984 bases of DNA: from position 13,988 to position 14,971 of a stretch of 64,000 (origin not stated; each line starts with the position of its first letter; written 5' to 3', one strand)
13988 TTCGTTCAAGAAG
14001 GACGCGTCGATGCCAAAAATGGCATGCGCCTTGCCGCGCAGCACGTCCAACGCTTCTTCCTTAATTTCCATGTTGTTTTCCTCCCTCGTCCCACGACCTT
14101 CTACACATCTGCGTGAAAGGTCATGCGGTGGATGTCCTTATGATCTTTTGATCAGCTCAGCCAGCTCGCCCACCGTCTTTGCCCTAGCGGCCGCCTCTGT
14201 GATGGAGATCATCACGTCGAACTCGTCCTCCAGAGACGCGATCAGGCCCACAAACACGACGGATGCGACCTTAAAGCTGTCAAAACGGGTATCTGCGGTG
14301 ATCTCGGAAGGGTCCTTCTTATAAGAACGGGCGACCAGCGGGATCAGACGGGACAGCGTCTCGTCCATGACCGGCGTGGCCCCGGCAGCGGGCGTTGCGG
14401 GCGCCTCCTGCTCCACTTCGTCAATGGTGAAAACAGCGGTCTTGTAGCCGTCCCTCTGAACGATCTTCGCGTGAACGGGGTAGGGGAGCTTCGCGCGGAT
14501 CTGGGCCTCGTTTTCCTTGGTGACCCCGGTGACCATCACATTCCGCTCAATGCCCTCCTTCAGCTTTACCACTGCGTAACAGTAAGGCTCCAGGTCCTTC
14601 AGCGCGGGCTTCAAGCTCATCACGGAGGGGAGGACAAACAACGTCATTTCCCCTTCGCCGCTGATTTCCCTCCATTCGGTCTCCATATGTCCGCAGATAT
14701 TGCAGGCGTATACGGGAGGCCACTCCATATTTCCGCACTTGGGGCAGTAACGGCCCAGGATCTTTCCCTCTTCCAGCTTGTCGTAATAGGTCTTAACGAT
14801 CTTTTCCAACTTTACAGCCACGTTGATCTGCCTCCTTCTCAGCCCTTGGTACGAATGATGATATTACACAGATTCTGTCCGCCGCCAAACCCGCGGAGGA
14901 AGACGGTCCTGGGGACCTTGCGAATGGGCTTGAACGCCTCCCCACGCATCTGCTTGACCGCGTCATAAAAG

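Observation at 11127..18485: Carrier-protein-dependent thiolase/DUF35 cassette with MBL and CocE/NonD hydrolases, dedicated PPTase and PucR regulator, directly upstream of ptb-buk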

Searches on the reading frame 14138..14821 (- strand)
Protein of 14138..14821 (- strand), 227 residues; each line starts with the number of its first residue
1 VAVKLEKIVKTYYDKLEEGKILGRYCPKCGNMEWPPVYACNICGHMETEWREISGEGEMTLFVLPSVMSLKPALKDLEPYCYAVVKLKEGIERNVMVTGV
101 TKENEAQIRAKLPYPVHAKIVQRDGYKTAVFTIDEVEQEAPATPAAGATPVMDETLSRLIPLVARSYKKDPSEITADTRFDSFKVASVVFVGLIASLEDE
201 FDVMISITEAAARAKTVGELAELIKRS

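Call 3: search_protein_families(library=pfam, proteins=[window:14138-14821:-], max_evalue=0.01)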
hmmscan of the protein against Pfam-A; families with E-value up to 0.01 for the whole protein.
window:14138-14821:- (227 aa): 3 families
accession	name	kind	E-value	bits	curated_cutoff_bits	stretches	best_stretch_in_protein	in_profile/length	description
PF00550.31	PP-binding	-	3.7e-08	33.9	20.8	1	158-224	2-67/67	Phosphopantetheine attachment site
PF01796.24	OB_ChsH2_C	-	5.6e-06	26.6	27.1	1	50-109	1-55/65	ChsH2, C-terminal OB-fold domain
PF12172.15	zf-ChsH2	-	0.00025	21.2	23.2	1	15-43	3-31/37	ChsH2, rubredoxin-like zinc ribbon domain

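Call 4: search_protein_families(library=ncbifam, proteins=[window:14138-14821:-], max_evalue=0.01)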
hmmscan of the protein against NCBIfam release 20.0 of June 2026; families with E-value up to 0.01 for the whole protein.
window:14138-14821:- (227 aa): 6 families
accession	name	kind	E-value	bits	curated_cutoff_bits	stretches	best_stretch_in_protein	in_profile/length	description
NF002150.0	PRK00982.1-4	subfamily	1.4e-08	34.8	66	1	162-225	13-76/80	acyl carrier protein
TIGR00517.1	acyl_carrier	equivalog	9e-07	28.7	70.45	1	152-226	1-75/77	acyl carrier protein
NF002148.0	PRK00982.1-2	subfamily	2e-05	24.3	71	1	153-225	3-75/79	acyl carrier protein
NF001669.0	PRK00432.1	equivalog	0.0005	20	54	1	4-47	6-53/58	30S ribosomal protein S27ae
NF009104.0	PRK12449.1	equivalog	0.0017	18.2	70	1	153-223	4-74/80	acyl carrier protein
NF053627.1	BnzsclthlBbsAGT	equivalog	0.0095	15.9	250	0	22-94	37-105/145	benzoylsuccinyl-CoA thiolase subunit BbsA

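Call 5: find_homologous_proteins(query=window:14138-14821:-)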
Query window:14138-14821:- (227 aa): 338 proteins with E <= 0.001 among 883 candidates; the best 120 are listed.
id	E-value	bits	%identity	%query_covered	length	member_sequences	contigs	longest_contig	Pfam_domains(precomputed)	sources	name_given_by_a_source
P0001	3.2e-144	496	99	100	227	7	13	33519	PF00550.32,PF01796.24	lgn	-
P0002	7.2e-128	443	88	100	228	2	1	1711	PF12172.15,PF00550.32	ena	-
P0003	1.8e-126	438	86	100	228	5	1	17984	PF00550.32,PF01796.24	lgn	-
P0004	2.0e-126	438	87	100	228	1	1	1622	PF12172.15,PF00550.32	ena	-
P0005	5.1e-125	433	85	100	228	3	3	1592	PF00550.32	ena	-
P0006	6.3e-123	426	85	100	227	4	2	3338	PF00550.32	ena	-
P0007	1.2e-115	403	81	100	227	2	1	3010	PF12172.15,PF00550.32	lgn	-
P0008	3.9e-114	398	80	100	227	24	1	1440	PF00550.32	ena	-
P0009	1.0e-113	396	78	100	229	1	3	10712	PF12172.15,PF00550.32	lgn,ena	-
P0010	1.3e-111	390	79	100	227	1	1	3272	PF12172.15,PF00550.32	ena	-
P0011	1.5e-111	389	78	100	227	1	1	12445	PF12172.15,PF00550.32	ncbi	-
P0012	5.7e-111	387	78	100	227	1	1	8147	PF12172.15,PF00550.32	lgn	-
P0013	1.5e-110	386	79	100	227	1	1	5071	PF00550.32,PF01796.24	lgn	-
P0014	5.1e-110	384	76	100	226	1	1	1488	PF12172.15,PF00550.32,PF01796.24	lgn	-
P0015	3.7e-101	355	59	99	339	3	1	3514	PF12172.15,PF00550.32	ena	-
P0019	4.8e-94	332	66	100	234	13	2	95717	PF12172.15,PF00550.32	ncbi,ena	-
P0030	8.4e-87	308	55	100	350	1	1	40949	PF12172.15,PF00550.32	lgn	-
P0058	1.3e-65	239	45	100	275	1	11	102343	PF12172.15,PF00550.32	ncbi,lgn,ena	-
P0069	4.0e-46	175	58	59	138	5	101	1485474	PF12172.15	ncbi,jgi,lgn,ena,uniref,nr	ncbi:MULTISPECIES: Zn-ribbon domain-containing OB-fold protein [Hungatella]|uniref:ChsH2 rubredoxin-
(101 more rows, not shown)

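Call 8: find_encoding_contigs(protein=P0019, flank=10000, max_places=3)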
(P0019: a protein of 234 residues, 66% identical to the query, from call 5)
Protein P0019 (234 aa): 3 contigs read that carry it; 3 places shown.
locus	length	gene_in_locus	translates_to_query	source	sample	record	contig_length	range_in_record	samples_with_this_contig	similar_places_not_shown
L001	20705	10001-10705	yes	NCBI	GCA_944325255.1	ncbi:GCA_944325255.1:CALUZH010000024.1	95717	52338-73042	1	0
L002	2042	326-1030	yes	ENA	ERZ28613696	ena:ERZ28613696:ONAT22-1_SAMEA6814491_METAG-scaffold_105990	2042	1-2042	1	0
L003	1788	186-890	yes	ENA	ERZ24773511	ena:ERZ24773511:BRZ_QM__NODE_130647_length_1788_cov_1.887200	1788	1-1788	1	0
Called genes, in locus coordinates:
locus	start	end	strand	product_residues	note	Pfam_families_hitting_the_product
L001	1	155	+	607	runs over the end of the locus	PF02129:Peptidase_S15, PF08530:PepX_C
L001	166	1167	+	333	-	PF01515:PTA_PTB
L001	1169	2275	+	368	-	PF00871:Acetate_kinase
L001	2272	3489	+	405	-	PF07690:MFS_1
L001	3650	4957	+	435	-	PF07690:MFS_1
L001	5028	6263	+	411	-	PF07690:MFS_1, PF12832:MFS_1_like (weak), PF00083:Sugar_tr, PF05977:MFS_3 (weak), PF13347:MFS_2 (weak), PF12832:MFS_1_like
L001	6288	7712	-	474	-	PF17853:GGDEF_2 (weak), PF13556:HTH_30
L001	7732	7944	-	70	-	-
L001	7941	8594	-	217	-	PF01648:ACPS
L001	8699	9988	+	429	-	PF00108:Thiolase_N (faint), PF02801:Ketoacyl-synt_C (faint), PF02803:Thiolase_C (faint), PF22691:Thiolase_C_1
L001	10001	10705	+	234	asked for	PF12172:zf-ChsH2 (weak), PF00550:PP-binding (weak)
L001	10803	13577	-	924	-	PF00912:Transgly, PF00905:Transpeptidase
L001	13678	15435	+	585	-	PF01321:Creatinase_N, PF16189:Creatinase_N_2, PF00557:Peptidase_M24, PF16188:Peptidase_M24_C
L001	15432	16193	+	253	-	PF03372:Exo_endo_phos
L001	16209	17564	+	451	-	PF01546:Peptidase_M20, PF07687:M20_dimer (faint)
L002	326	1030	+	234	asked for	PF12172:zf-ChsH2 (weak), PF00550:PP-binding (weak)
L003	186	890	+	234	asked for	PF12172:zf-ChsH2 (weak), PF00550:PP-binding (weak)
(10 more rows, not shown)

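Call 10: find_encoding_contigs(protein=P0030, flank=10000, max_places=2)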
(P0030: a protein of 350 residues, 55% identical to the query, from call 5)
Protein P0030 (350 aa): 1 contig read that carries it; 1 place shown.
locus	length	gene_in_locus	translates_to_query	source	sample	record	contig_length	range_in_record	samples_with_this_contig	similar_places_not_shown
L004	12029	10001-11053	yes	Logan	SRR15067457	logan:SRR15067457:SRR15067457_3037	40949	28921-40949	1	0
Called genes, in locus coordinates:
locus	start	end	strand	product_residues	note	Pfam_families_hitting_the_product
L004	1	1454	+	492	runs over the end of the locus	PF13476:AAA_23 (weak), PF00005:ABC_tran, PF02463:SMC_N (faint), PF09818:ABC_ATPase (faint), PF13304:AAA_21 (faint), PF00005:ABC_tran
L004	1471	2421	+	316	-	PF02653:BPD_transp_2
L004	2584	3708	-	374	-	PF00871:Acetate_kinase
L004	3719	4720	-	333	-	PF01515:PTA_PTB, PF02504:FA_synthesis (weak)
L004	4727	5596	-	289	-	PF10589:NADH_4Fe-4S, PF00037:Fer4 (faint), PF13237:Fer4_10 (weak), PF14697:Fer4_21, PF12838:Fer4_7, PF13187:Fer4_9 (weak)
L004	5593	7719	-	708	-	PF13510:Fer2_4, PF10588:NADH-G_4Fe-4S_3, PF12838:Fer4_7, PF22117:Fer4_Nqo3, PF14691:Fer4_20, PF07992:Pyr_redox_2, PF07992:Pyr_redox_2, PF13450:NAD_binding_8, +13 more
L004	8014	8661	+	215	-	PF01648:ACPS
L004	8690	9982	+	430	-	PF00108:Thiolase_N (weak), PF00109:ketoacyl-synt (weak), PF22691:Thiolase_C_1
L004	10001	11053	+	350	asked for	PF12172:zf-ChsH2 (weak), PF00550:PP-binding (weak)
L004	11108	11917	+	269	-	PF00561:Abhydrolase_1, PF00975:Thioesterase (weak), PF12146:Hydrolase_4 (weak), PF12697:Abhydrolase_6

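Call 11: find_encoding_contigs(protein=P0069, flank=10000, max_places=2)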
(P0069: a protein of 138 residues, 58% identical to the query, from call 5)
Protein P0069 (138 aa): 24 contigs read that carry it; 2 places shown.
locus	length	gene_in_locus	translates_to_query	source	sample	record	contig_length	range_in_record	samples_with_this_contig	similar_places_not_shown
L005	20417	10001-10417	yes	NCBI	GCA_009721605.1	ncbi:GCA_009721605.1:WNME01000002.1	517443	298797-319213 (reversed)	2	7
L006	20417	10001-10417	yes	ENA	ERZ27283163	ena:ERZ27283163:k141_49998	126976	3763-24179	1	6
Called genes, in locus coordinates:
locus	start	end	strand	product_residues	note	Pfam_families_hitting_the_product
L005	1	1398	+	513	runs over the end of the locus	PF00117:GATase, PF07722:Peptidase_C26, PF03054:tRNA_Me_trans (faint), PF02540:NAD_synthase (faint), PF00958:GMP_synt_C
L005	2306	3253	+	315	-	PF03358:FMN_red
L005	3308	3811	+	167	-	PF06496:DUF1097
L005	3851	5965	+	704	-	PF13510:Fer2_4, PF10588:NADH-G_4Fe-4S_3, PF12838:Fer4_7, PF22117:Fer4_Nqo3, PF14691:Fer4_20, PF07992:Pyr_redox_2, PF12831:FAD_oxidored, PF13450:NAD_binding_8, +7 more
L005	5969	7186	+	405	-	PF10589:NADH_4Fe-4S, PF00037:Fer4 (weak), PF13237:Fer4_10 (weak)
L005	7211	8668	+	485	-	PF00890:FAD_binding_2, PF01266:DAO, PF01946:Thi4, PF03486:HI0933_like, PF07992:Pyr_redox_2 (faint), PF12831:FAD_oxidored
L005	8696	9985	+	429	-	PF02801:Ketoacyl-synt_C (faint), PF22691:Thiolase_C_1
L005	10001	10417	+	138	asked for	PF12172:zf-ChsH2 (weak)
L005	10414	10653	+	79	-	PF00550:PP-binding (weak)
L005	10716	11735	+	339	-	PF01515:PTA_PTB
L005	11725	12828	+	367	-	PF00871:Acetate_kinase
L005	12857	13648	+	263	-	PF00561:Abhydrolase_1, PF12146:Hydrolase_4 (weak), PF12697:Abhydrolase_6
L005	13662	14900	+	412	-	PF13556:HTH_30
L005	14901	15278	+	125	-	PF01648:ACPS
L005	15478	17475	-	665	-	PF13515:FUSC_2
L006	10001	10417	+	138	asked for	PF12172:zf-ChsH2 (weak)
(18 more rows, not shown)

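Call 12: find_encoding_contigs(protein=P0058, flank=10000, max_places=2)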
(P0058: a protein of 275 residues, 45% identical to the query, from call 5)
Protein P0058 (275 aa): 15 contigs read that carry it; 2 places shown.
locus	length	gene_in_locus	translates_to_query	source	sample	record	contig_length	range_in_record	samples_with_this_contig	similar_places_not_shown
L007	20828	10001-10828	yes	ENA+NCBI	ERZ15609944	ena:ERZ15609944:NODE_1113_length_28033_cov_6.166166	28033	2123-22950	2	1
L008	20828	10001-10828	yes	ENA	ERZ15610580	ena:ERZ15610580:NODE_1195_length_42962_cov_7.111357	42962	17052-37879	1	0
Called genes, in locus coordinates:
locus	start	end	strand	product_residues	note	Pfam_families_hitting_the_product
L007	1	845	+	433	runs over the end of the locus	PF07454:SpoIIP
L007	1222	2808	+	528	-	PF01547:SBP_bac_1, PF12010:DUF3502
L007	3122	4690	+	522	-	PF01547:SBP_bac_1, PF12010:DUF3502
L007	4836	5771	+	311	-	PF00528:BPD_transp_1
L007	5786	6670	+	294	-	PF00528:BPD_transp_1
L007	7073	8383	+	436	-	PF18435:EstA_Ig_like, PF02230:Abhydrolase_2, PF00326:Peptidase_S9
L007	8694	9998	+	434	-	PF02801:Ketoacyl-synt_C (faint), PF22691:Thiolase_C_1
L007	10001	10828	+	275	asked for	PF12172:zf-ChsH2 (weak), PF00550:PP-binding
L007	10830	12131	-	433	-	PF17853:GGDEF_2 (weak), PF13556:HTH_30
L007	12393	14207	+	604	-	PF00009:GTP_EFTU, PF22042:EF-G_D2 (weak), PF03144:GTP_EFTU_D2, PF14492:EFG_III (faint), PF00679:EFG_C, PF06421:LepA_C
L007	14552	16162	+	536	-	PF03063:Prismane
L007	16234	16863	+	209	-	PF04542:Sigma70_r2, PF04545:Sigma70_r4, PF01381:HTH_3 (weak)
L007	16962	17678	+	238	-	PF01553:Acyltransferase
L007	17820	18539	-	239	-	PF06912:DUF1275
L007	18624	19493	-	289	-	PF08501:Shikimate_dh_N, PF18317:SDH_C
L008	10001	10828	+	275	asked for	PF12172:zf-ChsH2 (weak), PF00550:PP-binding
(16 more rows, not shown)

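Call 16: find_related_loci(query=A1, collection=genome_contigs, flank=10000)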
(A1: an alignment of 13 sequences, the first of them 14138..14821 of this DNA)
Query A1 (227 aa) in genome_contigs; peptide patterns used: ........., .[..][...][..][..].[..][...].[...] (x = any residue, [..] = any of these).
276 stretches matched a pattern; 217 encode a relative of the query (tblastn E <= 1e-3); the best 80 are kept; 80 distinct loci.
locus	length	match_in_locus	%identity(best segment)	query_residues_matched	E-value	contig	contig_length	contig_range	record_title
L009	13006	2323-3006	85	1-227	3e-132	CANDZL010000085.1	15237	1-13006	MAG TPA_asm: uncultured Hungatella sp. isolate SRR18439530_bin.9_metawrap_v1.3_MAG genome assembly, contig: NODE.942_len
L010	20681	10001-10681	80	1-227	2e-122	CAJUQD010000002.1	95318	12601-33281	MAG TPA_asm: uncultured Oscillospiraceae bacterium isolate MGBC152423 genome assembly, contig: MGBC152423.2, whole genom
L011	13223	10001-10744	63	1-224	2e-101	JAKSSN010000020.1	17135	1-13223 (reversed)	MAG: Oscillospiraceae bacterium isolate Horse_feces282 MAG282_20, whole genome shotgun sequence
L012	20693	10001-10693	66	1-226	8e-101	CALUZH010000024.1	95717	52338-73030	MAG: uncultured Erysipelotrichaceae bacterium isolate E19__bin175 genome assembly, contig: E19__k127_10160648, whole gen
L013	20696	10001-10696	67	1-227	3e-98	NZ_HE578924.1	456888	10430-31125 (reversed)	Dielma fastidiosa strain type strain: JC13, whole genome shotgun sequence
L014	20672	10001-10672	58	1-227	2e-86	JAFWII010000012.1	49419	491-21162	MAG: Erysipelotrichaceae bacterium isolate RGIG5766 Sheep_Ileum-4__c91330, whole genome shotgun sequence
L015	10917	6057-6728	58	1-227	8e-84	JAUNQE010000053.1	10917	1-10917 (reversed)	MAG: Erysipelotrichaceae bacterium isolate S37M_St_43 NODE_1423_length_10917_cov_11.478549, whole genome shotgun sequenc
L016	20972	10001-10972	57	1-224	1e-82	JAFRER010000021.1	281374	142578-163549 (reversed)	MAG: Oscillospiraceae bacterium isolate RGIG2401 Goat_Ileum-4__c226324, whole genome shotgun sequence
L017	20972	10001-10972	58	1-224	6e-81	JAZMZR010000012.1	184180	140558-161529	MAG: Candidatus Limivicinus sp. isolate T1900044749_TS20190415.MAGScoT_cleanbin_000043 SGB_2169_k141_4468819, whole geno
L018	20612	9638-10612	55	1-224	1e-80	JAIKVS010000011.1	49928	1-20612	MAG: Oscillospiraceae bacterium isolate RUI408 k141_10791_flag=0_multi=37.6405_len=49928, whole genome shotgun sequence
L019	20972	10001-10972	56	1-224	1e-78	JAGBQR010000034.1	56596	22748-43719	MAG: Oscillospiraceae bacterium isolate RGIG9359 Yak_Abomasum.Co__c2446271, whole genome shotgun sequence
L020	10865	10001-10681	57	1-224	3e-78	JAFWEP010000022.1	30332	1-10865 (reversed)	MAG: Erysipelotrichaceae bacterium isolate RGIG5669 Sheep_Duodenum-5__c84744, whole genome shotgun sequence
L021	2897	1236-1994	52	1-225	1e-78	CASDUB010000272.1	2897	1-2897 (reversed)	uncultured Lachnospiraceae bacterium isolate Batch3_idba_bin.1254 genome assembly, contig: Batch3_idba_bin.1254.fa_k87_3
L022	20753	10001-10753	52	1-226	7e-78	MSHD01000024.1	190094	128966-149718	MAG: Lachnospiraceae bacterium Zagget2 zag_T1_merged_singles_contig_237, whole genome shotgun sequence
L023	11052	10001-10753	52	1-226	7e-77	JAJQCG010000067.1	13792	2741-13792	MAG: Lachnospiraceae bacterium isolate C.6_6 NODE_607_length_13792_cov_6.034724, whole genome shotgun sequence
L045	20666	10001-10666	42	1-225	7e-57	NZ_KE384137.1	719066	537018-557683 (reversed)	Butyrivibrio sp. AC2005 G602DRAFT_scaffold00001.1, whole genome shotgun sequence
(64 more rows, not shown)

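Call 69: search_solved_structures(query=L045:3277-4221:+, max_evalue=0.001, show_alignments=1)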
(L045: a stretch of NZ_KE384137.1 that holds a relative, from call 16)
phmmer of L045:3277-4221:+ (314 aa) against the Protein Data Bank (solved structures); distinct sequences matched with E-value up to 0.001: 1.
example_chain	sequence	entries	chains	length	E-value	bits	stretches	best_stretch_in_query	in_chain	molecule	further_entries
7d38_A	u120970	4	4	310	2.8e-29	105.2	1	4-295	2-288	Cd1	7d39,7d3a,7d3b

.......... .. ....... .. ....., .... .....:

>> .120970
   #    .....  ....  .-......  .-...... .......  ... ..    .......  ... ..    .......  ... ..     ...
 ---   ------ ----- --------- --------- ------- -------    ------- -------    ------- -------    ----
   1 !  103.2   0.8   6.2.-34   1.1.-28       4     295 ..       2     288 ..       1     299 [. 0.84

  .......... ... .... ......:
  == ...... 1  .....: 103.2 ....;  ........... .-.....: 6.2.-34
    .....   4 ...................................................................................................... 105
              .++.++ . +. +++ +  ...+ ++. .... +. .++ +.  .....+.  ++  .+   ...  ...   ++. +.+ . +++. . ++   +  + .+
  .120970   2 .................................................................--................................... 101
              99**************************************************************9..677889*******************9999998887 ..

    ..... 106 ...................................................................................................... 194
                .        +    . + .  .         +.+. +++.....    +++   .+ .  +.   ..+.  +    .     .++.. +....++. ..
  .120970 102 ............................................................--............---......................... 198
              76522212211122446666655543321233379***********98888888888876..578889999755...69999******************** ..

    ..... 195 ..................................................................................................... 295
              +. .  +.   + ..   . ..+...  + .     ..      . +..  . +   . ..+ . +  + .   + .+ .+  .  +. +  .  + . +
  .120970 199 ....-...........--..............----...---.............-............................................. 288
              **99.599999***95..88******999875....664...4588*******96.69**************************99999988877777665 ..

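Call 78: predict_structure(alignment_id=A1)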
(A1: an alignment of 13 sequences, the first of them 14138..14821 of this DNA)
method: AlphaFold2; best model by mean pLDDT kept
length: 227 residues; sequences in the alignment: 13
mean_pLDDT: 83.4   pTM: 0.51
mean pLDDT of the five models: 83.4, 83.3, 81.7, 81.4, 80.6
residues with pLDDT >= 90: 87; 70-90: 116; 50-70: 11; < 50: 13
segments of 3 or more residues with pLDDT < 50: 139-151
pLDDT, mean of each block of 10 residues (from residue 1): 78 90 90 83 89 92 71 75 88 86 85 92 84 70 37 80 93 91 86 90 89 91 90
secondary structure, 60 per line:
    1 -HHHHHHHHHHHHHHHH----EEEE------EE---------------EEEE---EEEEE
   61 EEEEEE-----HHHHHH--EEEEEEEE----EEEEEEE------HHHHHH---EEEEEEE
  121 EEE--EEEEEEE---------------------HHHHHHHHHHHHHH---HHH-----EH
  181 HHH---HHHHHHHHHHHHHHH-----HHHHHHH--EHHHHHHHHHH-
elements in order: H2-17 E22-25 E49-52 E56-66 H72-77 E80-87 E92-98 H105-110 E114-123 E126-132 H154-167 H180-183 H187-201 H207-213 H217-226

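Call 82: fold_search(model_id=the predicted structure, library=pdb)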
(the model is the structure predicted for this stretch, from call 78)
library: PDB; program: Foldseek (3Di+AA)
matches with E <= 10: 942; with E <= 0.001: 23
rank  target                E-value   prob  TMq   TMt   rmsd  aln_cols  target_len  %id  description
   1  9myr_B                1.0e-09  1.00  0.44  0.66   9.5       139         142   24  Sal-Shy(DUF35) aldolase from Comamonas testosteroni (released 2025-10-08)
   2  6ok1_B                7.0e-09  1.00  0.43  0.69   3.3       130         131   21  Ltp2-ChsH2(DUF35) aldolase (released 2019-06-26)
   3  6ok1_D                7.9e-09  1.00  0.42  0.69   3.1       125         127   20  Ltp2-ChsH2(DUF35) aldolase (released 2019-06-26)
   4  6htj_A                2.7e-08  1.00  0.45  0.81   3.2       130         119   23  Crystal structure of the translation recovery factor Trf from Sulfolobus solfataricus (released 2019-10-16)
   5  6htj_B                3.6e-08  1.00  0.45  0.81   3.3       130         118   23  Crystal structure of the translation recovery factor Trf from Sulfolobus solfataricus (released 2019-10-16)
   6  9vbt_K                4.1e-08  1.00  0.41  0.62   3.5       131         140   17  Cryo-EM structure of the multi-component acyltransferase complex MucABC from Streptococcus macacae at a stoichiometric (released 2026-02-11)
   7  9vbt_G                5.5e-08  1.00  0.41  0.62   3.6       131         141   17  Cryo-EM structure of the multi-component acyltransferase complex MucABC from Streptococcus macacae at a stoichiometric (released 2026-02-11)
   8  9vbo_G                6.9e-08  1.00  0.43  0.62   3.6       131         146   17  Cryo-EM structure of the multi-component acyltransferase complex MucABC from Streptococcus macacae at a stoichiometric (released 2026-02-11)
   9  6esq_F                1.2e-07  1.00  0.39  0.62   3.3       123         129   23  Structure of the acetoacetyl-CoA thiolase/HMG-CoA synthase complex from Methanothermococcus thermolithotrophicus soake (released 2018-03-14)
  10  9vbt_L                1.6e-07  1.00  0.39  0.60   3.1       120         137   15  Cryo-EM structure of the multi-component acyltransferase complex MucABC from Streptococcus macacae at a stoichiometric (released 2026-02-11)
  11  6esq_G                3.6e-07  1.00  0.38  0.61   3.6       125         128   24  Structure of the acetoacetyl-CoA thiolase/HMG-CoA synthase complex from Methanothermococcus thermolithotrophicus soake (released 2018-03-14)
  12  6esq_E                5.7e-07  1.00  0.38  0.61   3.5       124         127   24  Structure of the acetoacetyl-CoA thiolase/HMG-CoA synthase complex from Methanothermococcus thermolithotrophicus soake (released 2018-03-14)
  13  5m3k_B                1.8e-06  1.00  0.40  0.58   4.1       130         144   18  A multi-component acyltransferase PhlABC from Pseudomonas protegens (released 2017-12-20)
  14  5m3k_E                2.0e-06  1.00  0.40  0.57   4.1       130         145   18  A multi-component acyltransferase PhlABC from Pseudomonas protegens (released 2017-12-20)
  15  7pyt_A                3.3e-06  1.00  0.37  0.58   3.5       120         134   19  Benzoylsuccinyl-CoA thiolase with coenzyme A (released 2022-04-06)
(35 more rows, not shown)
